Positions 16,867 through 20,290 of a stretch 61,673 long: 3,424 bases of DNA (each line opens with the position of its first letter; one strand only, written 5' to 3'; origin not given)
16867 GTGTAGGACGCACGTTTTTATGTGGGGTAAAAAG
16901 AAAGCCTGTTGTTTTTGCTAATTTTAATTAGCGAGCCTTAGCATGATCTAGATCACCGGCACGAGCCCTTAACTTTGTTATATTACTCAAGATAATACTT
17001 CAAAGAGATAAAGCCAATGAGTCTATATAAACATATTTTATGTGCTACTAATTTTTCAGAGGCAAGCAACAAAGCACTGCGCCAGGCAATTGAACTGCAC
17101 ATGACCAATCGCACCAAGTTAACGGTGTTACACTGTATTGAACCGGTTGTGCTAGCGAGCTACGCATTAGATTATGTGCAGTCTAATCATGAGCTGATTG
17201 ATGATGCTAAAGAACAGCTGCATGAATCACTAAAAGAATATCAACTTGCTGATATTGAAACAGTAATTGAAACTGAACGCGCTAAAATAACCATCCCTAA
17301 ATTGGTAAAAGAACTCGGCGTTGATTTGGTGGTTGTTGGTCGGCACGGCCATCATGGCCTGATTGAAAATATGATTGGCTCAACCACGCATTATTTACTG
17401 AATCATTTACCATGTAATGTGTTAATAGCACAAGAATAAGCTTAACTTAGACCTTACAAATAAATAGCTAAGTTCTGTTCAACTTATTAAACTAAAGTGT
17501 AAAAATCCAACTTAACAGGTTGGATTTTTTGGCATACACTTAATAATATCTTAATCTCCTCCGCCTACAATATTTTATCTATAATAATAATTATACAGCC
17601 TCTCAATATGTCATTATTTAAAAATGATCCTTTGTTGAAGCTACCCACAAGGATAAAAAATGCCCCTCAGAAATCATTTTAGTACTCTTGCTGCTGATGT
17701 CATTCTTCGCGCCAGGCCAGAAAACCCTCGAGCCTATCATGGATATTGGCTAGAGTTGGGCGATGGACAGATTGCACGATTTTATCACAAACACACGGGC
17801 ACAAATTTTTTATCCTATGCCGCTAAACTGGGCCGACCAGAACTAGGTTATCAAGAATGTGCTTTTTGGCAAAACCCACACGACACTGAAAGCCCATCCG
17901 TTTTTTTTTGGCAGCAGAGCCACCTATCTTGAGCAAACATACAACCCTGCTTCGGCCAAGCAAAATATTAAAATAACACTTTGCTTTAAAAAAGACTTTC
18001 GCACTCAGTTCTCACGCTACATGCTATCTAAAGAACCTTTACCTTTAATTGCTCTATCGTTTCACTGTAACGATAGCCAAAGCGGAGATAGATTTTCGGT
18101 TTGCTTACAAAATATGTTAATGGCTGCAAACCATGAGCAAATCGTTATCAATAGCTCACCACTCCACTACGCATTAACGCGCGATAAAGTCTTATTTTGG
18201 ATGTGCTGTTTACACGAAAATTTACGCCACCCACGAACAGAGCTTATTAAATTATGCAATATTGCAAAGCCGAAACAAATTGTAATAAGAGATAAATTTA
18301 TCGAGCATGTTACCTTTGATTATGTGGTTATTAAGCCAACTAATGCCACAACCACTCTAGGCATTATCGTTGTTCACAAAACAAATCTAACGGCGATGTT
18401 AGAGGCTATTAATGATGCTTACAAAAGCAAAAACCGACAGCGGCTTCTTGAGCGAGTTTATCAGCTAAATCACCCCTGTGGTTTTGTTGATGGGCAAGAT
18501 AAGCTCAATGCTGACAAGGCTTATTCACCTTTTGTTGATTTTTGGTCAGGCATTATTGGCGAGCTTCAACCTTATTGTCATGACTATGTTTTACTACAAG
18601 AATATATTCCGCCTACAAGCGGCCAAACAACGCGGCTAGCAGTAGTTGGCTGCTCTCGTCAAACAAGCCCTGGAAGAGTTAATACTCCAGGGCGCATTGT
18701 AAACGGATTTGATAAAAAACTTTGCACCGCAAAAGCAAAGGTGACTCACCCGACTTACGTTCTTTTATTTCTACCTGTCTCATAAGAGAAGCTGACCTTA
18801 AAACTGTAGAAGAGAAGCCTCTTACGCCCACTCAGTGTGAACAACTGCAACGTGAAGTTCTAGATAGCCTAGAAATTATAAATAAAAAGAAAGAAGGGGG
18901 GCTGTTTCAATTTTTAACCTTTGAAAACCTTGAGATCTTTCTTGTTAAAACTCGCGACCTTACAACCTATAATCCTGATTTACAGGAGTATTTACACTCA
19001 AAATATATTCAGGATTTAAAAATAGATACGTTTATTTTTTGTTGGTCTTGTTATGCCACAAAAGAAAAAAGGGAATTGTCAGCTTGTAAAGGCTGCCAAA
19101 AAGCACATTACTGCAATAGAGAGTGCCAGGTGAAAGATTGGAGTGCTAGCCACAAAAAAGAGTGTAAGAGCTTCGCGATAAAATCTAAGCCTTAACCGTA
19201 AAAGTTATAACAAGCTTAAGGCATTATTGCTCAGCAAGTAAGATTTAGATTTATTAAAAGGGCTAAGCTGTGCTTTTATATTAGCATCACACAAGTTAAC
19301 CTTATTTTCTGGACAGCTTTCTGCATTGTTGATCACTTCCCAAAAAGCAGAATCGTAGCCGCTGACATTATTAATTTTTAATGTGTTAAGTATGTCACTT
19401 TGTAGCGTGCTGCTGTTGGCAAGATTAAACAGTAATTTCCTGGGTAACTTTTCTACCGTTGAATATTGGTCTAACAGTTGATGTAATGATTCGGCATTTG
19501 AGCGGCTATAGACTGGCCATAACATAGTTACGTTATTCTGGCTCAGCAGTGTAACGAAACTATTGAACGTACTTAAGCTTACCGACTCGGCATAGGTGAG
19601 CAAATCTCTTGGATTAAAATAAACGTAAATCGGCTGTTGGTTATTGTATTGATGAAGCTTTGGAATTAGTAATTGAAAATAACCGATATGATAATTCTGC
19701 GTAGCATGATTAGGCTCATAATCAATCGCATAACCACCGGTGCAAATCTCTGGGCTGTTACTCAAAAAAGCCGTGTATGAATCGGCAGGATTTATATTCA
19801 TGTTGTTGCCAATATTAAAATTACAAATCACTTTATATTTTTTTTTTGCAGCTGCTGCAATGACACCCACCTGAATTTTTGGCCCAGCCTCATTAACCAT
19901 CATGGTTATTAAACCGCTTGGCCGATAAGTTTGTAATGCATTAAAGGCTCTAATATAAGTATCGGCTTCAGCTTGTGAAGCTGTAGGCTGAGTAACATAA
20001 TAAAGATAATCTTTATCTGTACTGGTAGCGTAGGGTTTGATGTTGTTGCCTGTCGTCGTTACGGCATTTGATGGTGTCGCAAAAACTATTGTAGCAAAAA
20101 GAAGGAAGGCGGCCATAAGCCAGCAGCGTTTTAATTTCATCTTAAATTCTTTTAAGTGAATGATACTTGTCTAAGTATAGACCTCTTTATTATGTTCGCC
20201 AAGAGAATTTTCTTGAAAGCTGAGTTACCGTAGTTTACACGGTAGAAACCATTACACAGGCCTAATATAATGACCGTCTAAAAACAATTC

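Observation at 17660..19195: Eukaryotic MYND zinc finger on a bacterial protein of about 510 aa, switched off by two homopolymer frameshifts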

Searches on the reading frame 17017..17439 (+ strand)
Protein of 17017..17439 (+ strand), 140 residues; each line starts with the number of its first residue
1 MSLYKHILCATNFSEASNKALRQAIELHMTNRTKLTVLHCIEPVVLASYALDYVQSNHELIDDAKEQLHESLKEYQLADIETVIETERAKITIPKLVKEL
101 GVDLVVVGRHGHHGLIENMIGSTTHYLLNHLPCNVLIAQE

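Call 13: search_protein_families(library=pfam, max_evalue=0.001, proteins=[window:17017-17439:+])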
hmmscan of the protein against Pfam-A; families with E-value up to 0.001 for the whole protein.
window:17017-17439:+ (140 aa): 1 family
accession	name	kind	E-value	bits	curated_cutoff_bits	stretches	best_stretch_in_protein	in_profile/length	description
PF00582.32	Usp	-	5.9e-29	101.9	24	1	4-137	2-139/141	Universal stress protein family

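Call 18: find_encoding_contigs(protein=window:17017-17439:+, flank=6000, max_places=10)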
Protein window:17017-17439:+ (140 aa): 1 contig read that carries it; 1 place shown.
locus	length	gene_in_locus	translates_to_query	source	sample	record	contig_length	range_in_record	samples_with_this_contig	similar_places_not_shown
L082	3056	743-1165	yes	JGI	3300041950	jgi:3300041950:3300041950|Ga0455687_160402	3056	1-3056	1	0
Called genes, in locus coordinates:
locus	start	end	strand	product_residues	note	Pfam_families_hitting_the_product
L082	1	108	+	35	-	?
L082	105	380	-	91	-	-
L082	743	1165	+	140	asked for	PF00582:Usp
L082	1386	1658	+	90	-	-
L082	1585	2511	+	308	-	-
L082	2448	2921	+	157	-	PF01753:zf-MYND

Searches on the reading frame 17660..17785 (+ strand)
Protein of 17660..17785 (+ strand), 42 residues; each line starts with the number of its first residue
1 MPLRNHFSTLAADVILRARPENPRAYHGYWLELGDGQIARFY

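Call 83: search_solved_structures(query=A6, max_evalue=10, show_alignments=5)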
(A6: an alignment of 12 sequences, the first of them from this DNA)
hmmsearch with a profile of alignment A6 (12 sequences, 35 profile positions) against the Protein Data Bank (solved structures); distinct sequences matched with E-value up to 10: 6.
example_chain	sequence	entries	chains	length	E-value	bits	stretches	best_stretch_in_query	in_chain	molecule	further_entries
3fq9_A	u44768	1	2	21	0.61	13.3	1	21-35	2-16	Insulin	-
7koo_F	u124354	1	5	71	0.63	13.3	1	9-30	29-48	Alpha-bungarotoxin isoform V31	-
4hqp_F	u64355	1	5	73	0.67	13.2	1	9-30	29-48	Alpha-bungarotoxin isoform V31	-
8vy8_B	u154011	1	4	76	0.68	13.2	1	9-30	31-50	Alpha-bungarotoxin isoform V31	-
1hc9_A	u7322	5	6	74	0.69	13.2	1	9-30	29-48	ALPHA-BUNGAROTOXIN ISOFORM V31 | Alpha-bungarotoxin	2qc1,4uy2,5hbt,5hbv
1j73_A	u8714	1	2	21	0.72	13.1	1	21-35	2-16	insulin a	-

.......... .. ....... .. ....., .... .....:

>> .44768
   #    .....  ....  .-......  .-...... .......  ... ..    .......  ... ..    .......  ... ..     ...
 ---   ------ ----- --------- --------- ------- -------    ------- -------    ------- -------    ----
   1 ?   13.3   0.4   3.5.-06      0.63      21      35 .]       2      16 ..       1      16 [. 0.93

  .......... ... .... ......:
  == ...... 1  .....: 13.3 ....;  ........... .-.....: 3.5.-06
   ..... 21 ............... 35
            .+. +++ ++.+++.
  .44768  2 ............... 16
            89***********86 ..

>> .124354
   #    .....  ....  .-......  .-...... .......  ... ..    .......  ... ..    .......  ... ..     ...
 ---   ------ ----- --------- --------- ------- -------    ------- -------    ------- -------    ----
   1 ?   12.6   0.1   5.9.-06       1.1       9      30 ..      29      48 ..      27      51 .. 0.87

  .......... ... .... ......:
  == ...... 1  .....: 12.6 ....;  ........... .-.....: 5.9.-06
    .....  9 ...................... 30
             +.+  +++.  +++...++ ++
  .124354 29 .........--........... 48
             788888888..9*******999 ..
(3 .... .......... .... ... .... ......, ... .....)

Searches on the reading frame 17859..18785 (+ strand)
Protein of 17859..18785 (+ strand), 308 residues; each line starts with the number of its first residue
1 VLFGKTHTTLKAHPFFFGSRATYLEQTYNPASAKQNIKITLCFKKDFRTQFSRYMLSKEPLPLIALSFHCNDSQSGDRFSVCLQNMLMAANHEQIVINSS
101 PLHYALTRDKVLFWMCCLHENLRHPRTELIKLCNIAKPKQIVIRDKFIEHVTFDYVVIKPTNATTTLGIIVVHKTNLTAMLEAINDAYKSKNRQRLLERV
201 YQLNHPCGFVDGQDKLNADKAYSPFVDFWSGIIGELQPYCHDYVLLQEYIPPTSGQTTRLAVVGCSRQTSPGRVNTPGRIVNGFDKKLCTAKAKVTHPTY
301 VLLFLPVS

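Call 21: find_encoding_contigs(protein=window:17859-18785:+, flank=10000, max_places=10)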
Protein window:17859-18785:+ (308 aa): no gene with exactly this product is on record in the collection.

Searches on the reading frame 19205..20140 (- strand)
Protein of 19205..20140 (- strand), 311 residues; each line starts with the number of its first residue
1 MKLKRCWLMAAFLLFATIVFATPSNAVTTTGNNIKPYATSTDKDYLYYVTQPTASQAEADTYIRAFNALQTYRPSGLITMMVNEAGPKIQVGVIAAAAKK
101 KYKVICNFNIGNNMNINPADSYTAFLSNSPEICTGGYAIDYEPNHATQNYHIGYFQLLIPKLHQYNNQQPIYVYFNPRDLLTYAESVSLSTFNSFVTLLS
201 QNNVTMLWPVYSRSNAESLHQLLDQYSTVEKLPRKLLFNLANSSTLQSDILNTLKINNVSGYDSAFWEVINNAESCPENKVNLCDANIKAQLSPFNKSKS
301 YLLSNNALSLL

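Call 13: search_protein_families(library=pfam, max_evalue=0.001, proteins=[window:19205-20140:-])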
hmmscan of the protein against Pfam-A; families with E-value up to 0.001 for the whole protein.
window:19205-20140:- (311 aa): 0 families

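Call 46: search_protein_families(library=ncbifam, max_evalue=0.01, proteins=[window:19205-20140:-])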
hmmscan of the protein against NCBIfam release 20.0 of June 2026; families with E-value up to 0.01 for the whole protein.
window:19205-20140:- (311 aa): 1 family
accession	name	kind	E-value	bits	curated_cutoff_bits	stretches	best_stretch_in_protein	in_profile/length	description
NF007393.0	PRK09919.1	subfamily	3.7e-05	23.8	121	1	232-297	39-109/114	anti-adapter protein IraM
